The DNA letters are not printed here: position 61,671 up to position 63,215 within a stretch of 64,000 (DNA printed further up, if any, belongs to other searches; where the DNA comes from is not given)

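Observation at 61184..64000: HdrED/DsrMK-like membrane module followed by a cysteate-synthase-like gene, directly downstream of MtaA/MtrH-type methyltransferases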

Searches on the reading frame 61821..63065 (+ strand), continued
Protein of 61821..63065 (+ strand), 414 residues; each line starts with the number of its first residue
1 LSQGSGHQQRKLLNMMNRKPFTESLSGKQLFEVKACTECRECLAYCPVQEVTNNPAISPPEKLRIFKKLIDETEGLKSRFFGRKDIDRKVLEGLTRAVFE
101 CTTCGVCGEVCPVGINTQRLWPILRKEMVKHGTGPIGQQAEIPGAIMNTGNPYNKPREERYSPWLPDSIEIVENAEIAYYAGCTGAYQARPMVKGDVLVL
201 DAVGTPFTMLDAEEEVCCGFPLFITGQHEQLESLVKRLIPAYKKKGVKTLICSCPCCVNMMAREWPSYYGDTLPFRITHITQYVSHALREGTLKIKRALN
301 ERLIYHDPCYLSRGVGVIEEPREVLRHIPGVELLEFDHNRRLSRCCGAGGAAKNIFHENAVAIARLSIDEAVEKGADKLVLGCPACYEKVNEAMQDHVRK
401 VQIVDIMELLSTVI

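Call 70: search_protein_families(library=ncbifam, proteins=[L015:17699-18637:-, L045:7098-8039:+, L082:5995-7824:+, L082:3543-4613:+, L082:4623-5654:+, L022:6044-8083:+], max_evalue=0.00001)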
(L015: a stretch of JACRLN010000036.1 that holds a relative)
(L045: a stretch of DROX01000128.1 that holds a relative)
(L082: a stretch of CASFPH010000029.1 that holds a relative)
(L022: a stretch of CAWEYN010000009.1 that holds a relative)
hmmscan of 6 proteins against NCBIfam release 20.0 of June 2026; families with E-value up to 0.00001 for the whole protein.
L015:17699-18637:- (312 aa): 3 families
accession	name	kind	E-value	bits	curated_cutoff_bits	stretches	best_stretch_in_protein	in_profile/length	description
TIGR01728.1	SsuA_fam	subfamily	1.1e-27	97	163.5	1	3-296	1-289/290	aliphatic sulfonate ABC transporter substrate-binding protein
NF040735.1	SBP_SaoX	equivalog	3.4e-08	33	300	1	33-246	33-241/330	ABC transporter substrate-binding subunit SaoX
TIGR01729.1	taurine_ABC_bnd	equivalog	1.1e-06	28.3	304.25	1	15-228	12-218/300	taurine ABC transporter substrate-binding protein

L045:7098-8039:+ (313 aa): 30 families (the best 25 are shown)
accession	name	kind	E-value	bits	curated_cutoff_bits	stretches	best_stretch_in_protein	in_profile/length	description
NF010787.0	PRK14191.1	equivalog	2.8e-100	335.2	423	2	152-302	129-279/285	bifunctional methylenetetrahydrofolate dehydrogenase/methenyltetrahydrofolate cyclohydrolase FolD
NF010786.0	PRK14189.1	subfamily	1e-96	323.4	421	2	150-304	128-282/285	bifunctional methylenetetrahydrofolate dehydrogenase/methenyltetrahydrofolate cyclohydrolase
NF010780.0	PRK14183.1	equivalog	3.9e-94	315.1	480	2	150-302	127-279/283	bifunctional 5,10-methylene-tetrahydrofolate dehydrogenase/ 5,10-methylene-tetrahydrofolate cyclohydrolase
NF010783.0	PRK14186.1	equivalog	2.4e-91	305.9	333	2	161-304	139-286/297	bifunctional methylenetetrahydrofolate dehydrogenase/methenyltetrahydrofolate cyclohydrolase FolD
NF008058.0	PRK10792.1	equivalog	2.8e-90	302.2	355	2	157-303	136-282/285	bifunctional methylenetetrahydrofolate dehydrogenase/methenyltetrahydrofolate cyclohydrolase FolD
NF010763.0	PRK14166.1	equivalog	8.6e-90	300.6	501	2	157-301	134-278/282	bifunctional 5,10-methylene-tetrahydrofolate dehydrogenase/ 5,10-methylene-tetrahydrofolate cyclohydrolase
NF010773.0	PRK14176.1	equivalog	1.5e-89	300.2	437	2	156-303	140-286/287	bifunctional 5,10-methylene-tetrahydrofolate dehydrogenase/ 5,10-methylene-tetrahydrofolate cyclohydrolase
NF010785.0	PRK14188.1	subfamily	1e-88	297.1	396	2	155-309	134-295/297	bifunctional methylenetetrahydrofolate dehydrogenase/methenyltetrahydrofolate cyclohydrolase FolD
NF010775.0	PRK14178.1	equivalog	8.6e-86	287.6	465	2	152-302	124-273/279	bifunctional methylenetetrahydrofolate dehydrogenase/methenyltetrahydrofolate cyclohydrolase FolD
NF010781.0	PRK14184.1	equivalog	6e-85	284.8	438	2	155-301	132-281/286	bifunctional 5,10-methylene-tetrahydrofolate dehydrogenase/ 5,10-methylene-tetrahydrofolate cyclohydrolase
NF010776.0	PRK14179.1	equivalog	6.2e-83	278.2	445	2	153-303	131-281/284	bifunctional methylenetetrahydrofolate dehydrogenase/methenyltetrahydrofolate cyclohydrolase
NF010789.1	PRK14193.1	equivalog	5.1e-81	272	401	1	1-302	1-280/281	bifunctional methylenetetrahydrofolate dehydrogenase/methenyltetrahydrofolate cyclohydrolase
NF010772.0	PRK14175.1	equivalog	2.2e-79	266.7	459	2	157-302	135-280/286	bifunctional methylenetetrahydrofolate dehydrogenase/methenyltetrahydrofolate cyclohydrolase FolD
NF010769.0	PRK14172.1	equivalog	7.1e-79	264.9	392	2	151-298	129-275/278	bifunctional 5,10-methylene-tetrahydrofolate dehydrogenase/ 5,10-methylene-tetrahydrofolate cyclohydrolase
NF010764.0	PRK14167.1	subfamily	4.4e-78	262.5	477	2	156-303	133-289/297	bifunctional 5,10-methylene-tetrahydrofolate dehydrogenase/ 5,10-methylene-tetrahydrofolate cyclohydrolase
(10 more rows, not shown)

L082:5995-7824:+ (609 aa): 13 families
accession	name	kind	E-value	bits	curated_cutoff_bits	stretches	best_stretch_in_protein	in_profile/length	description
NF004898.0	PRK06259.1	equivalog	8.6e-32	110.4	385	1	343-577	228-459/488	fumarate reductase (CoM/CoB) subunit TfrB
NF045670.1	quin_L_LdhH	equivalog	1.1e-29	103.3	800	1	361-578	453-682/706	L-lactate dehydrogenase (quinone) large subunit LdhH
NF008369.0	PRK11168.1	equivalog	5.9e-18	64.9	278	1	367-578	159-377/401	anaerobic glycerol-3-phosphate dehydrogenase subunit C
NF045663.1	diclust_near_Sec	equivalog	2.3e-17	62.4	530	1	282-579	310-616/759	pyridine nucleotide-disulfide oxidoreductase/dicluster-binding protein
NF008434.0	PRK11274.1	equivalog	2.6e-16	59.5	333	1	367-592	160-399/409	glycolate oxidase subunit GlcF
NF045724.1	ferredox_TmcB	equivalog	1.6e-14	53.3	735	1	464-574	282-397/430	electron transfer complex ferredoxin TmcB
NF045796.1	DsrK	equivalog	3.9e-12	45.5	400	1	466-597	294-432/453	sulfate reduction electron transfer complex DsrMKJOP subunit DsrK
TIGR03379.1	glycerol3P_GlpC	equivalog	9.9e-10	37.7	279.9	1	369-578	156-374/397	anaerobic glycerol-3-phosphate dehydrogenase subunit GlpC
NF045711.1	sulf_resp_HmcF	equivalog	2.6e-07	29.8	750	0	469-579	307-423/457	sulfate respiration complex iron-sulfur protein HmcF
TIGR00273.1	TIGR00273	equivalog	8.2e-07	28.2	444.8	1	250-351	269-371/432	LutB/LldF family L-lactate oxidation iron-sulfur protein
NF042909.1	FMH_DH_FwdF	exception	4.7e-06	25.9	375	1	279-345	16-77/336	tungsten-dependent formylmethanofuran dehydrogenase subunit FwdF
NF041890.1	hdrC_Methbact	equivalog_domain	5.9e-06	26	270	0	270-349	21-98/192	ferredoxin:CoB-CoM heterodisulfide reductase subunit HdrC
NF040762.1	Hydr_FeFe_Clost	exception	6.4e-06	25.1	900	0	279-339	145-203/572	ferredoxin hydrogenase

L082:3543-4613:+ (356 aa): 4 families
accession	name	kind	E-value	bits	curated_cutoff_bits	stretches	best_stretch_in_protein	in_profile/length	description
NF041780.1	hetero_SS_HdrB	equivalog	1.5e-38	132.9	450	1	17-325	1-304/304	ferredoxin:CoB-CoM heterodisulfide reductase subunit HdrB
TIGR03288.1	CoB_CoM_SS_B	equivalog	3.5e-34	118.4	345.15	1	22-326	2-290/290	CoB--CoM heterodisulfide reductase subunit B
NF042965.1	MFR_anch_SdhE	equivalog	4.7e-11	42.8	500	1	37-315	17-274/282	8-methylmenaquinol:fumarate reductase membrane anchor subunit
NF045670.1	quin_L_LdhH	equivalog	3.9e-08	32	800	1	23-264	470-681/706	L-lactate dehydrogenase (quinone) large subunit LdhH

L082:4623-5654:+ (343 aa): 22 families
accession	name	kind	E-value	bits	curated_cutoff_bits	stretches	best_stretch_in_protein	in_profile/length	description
NF040770.1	hetero_SS_HdrA2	exception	3.3e-77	260.3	1100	2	100-339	315-561/777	CoB-CoM heterodisulfide reductase HdrA2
NF041778.1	hetero_SS_HdrA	equivalog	7.6e-60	202.6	1400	2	100-338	325-570/771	ferredoxin:CoB-CoM heterodisulfide reductase subunit HdrA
NF041891.1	hdrA_Methbact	equivalog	6.6e-56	190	1300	1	101-339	313-557/762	ferredoxin:CoB-CoM heterodisulfide reductase subunit HdrA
NF009410.0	PRK12771.1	subfamily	1.3e-11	43.8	516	1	5-43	139-177/566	NAD(P)-binding protein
NF009409.0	PRK12770.1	subfamily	7.3e-11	41.7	343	0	217-340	239-352/360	putative glutamate synthase subunit beta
TIGR03997.1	mycofact_OYE_2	equivalog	1e-10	40.7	793.15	1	3-99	378-473/645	mycofactocin system FadH/OYE family oxidoreductase 2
TIGR01292.1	TRX_reduct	equivalog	6.5e-10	38.3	343.45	1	6-112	2-110/300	thioredoxin-disulfide reductase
NF041087.1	bile_acid_BaiCD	equivalog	1.9e-08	32.9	825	1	3-105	379-480/642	bile acid Fe-S flavoenzyme BaiCD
NF010590.0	PRK13984.1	equivalog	2e-08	32.8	946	1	3-101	287-385/611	putative oxidoreductase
TIGR00275.1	TIGR00275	subfamily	5.4e-08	32.1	183.8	0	46-114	95-161/401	aminoacetone oxidase family FAD-binding enzyme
NF005560.0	PRK07233.1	equivalog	7.2e-08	31.7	252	0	6-47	2-43/435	hypothetical protein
TIGR03315.1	Se_ygfK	equivalog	9.4e-08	29.9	835.3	0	4-101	537-633/1012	putative selenate reductase subunit YgfK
TIGR01372.1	soxA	subfamily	1.2e-07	30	1164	1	4-78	168-241/996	sarcosine oxidase subunit alpha family protein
NF008845.0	PRK11883.1-5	equivalog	2.5e-07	29.3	560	0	60-112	231-284/468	protoporphyrinogen oxidase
NF045599.1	bili_reduct_long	exception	3.7e-07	28.8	750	1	3-102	380-478/641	bilirubin reductase, long form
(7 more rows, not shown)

L022:6044-8083:+ (679 aa): 14 families
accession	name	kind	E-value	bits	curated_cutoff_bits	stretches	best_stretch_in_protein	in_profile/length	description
NF004898.0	PRK06259.1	equivalog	2e-49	168.6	385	1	280-653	127-478/488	fumarate reductase (CoM/CoB) subunit TfrB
NF045670.1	quin_L_LdhH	equivalog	1.8e-40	138.9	800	1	426-659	467-705/706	L-lactate dehydrogenase (quinone) large subunit LdhH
NF008369.0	PRK11168.1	equivalog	2e-29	102.7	278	2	424-652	165-394/401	anaerobic glycerol-3-phosphate dehydrogenase subunit C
NF045724.1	ferredox_TmcB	equivalog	1.5e-22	79.8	735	1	286-653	40-418/430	electron transfer complex ferredoxin TmcB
NF045663.1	diclust_near_Sec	equivalog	6.5e-22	77.4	530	1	291-636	310-615/759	pyridine nucleotide-disulfide oxidoreductase/dicluster-binding protein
TIGR03379.1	glycerol3P_GlpC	equivalog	5.9e-16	58.2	279.9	1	426-642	162-380/397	anaerobic glycerol-3-phosphate dehydrogenase subunit GlpC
NF045796.1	DsrK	equivalog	5.9e-15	54.8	400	1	523-637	296-411/453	sulfate reduction electron transfer complex DsrMKJOP subunit DsrK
NF008434.0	PRK11274.1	equivalog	6.2e-15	55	333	1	286-643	22-392/409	glycolate oxidase subunit GlcF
NF045711.1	sulf_resp_HmcF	equivalog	1.2e-14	54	750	1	525-661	308-447/457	sulfate respiration complex iron-sulfur protein HmcF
TIGR00273.1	TIGR00273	equivalog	5.5e-10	38.7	444.8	1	287-396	293-395/432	LutB/LldF family L-lactate oxidation iron-sulfur protein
TIGR03288.1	CoB_CoM_SS_B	equivalog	2.6e-08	33.5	345.15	0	525-640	117-238/290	CoB--CoM heterodisulfide reductase subunit B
NF009226.0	PRK12576.1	equivalog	3e-07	30.1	344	1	281-367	148-235/317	succinate dehydrogenase/fumarate reductase iron-sulfur subunit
NF038018.1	qmoC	equivalog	4.9e-07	29.5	300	1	73-193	217-328/360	quinone-interacting membrane-bound oxidoreductase complex subunit QmoC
TIGR00384.1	dhsB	subfamily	3.9e-06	26.5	88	1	261-359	113-215/222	succinate dehydrogenase and fumarate reductase iron-sulfur protein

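Call 79: find_related_loci(query=L082:5995-7824:+, collection=metagenome_contigs, flank=7000)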
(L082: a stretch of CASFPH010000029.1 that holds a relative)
Query L082:5995-7824:+ (609 aa) in metagenome_contigs; peptide patterns used: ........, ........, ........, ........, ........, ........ (x = any residue, [..] = any of these).
177 stretches matched a pattern; 90 encode a relative of the query (tblastn E <= 1e-3); the best 80 are kept; 80 distinct loci.
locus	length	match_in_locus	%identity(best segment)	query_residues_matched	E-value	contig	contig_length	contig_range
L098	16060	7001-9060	63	1-606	0e+0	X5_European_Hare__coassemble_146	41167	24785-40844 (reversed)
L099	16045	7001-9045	63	1-601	0e+0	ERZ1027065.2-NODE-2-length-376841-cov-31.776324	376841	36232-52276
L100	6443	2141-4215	63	1-601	0e+0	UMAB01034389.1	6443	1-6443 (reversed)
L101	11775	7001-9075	63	1-601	0e+0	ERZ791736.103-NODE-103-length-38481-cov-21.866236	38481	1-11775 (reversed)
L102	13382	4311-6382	63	1-601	0e+0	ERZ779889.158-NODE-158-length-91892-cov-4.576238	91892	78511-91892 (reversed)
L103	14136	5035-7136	63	1-601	0e+0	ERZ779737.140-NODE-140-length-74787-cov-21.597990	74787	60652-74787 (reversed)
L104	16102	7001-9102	62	1-601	0e+0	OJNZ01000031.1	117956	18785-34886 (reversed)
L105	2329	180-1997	61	1-601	0e+0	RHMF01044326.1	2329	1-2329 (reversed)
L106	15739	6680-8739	63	1-600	0e+0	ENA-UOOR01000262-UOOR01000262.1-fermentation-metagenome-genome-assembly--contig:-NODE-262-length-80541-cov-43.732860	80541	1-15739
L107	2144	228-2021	63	1-600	0e+0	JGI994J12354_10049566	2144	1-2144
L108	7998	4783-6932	62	1-600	0e+0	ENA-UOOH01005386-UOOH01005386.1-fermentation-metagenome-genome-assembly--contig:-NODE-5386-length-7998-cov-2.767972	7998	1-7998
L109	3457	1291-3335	62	1-603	0e+0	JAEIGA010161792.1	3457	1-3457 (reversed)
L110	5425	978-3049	63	1-600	0e+0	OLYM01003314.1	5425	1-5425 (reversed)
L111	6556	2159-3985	64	1-600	0e+0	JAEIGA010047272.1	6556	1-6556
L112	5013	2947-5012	60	1-599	0e+0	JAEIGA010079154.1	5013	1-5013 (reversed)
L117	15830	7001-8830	57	3-600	0e+0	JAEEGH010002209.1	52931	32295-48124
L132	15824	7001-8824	54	1-602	0e+0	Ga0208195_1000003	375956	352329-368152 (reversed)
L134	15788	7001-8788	57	1-600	0e+0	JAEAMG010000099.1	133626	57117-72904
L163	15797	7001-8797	63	1-600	0e+0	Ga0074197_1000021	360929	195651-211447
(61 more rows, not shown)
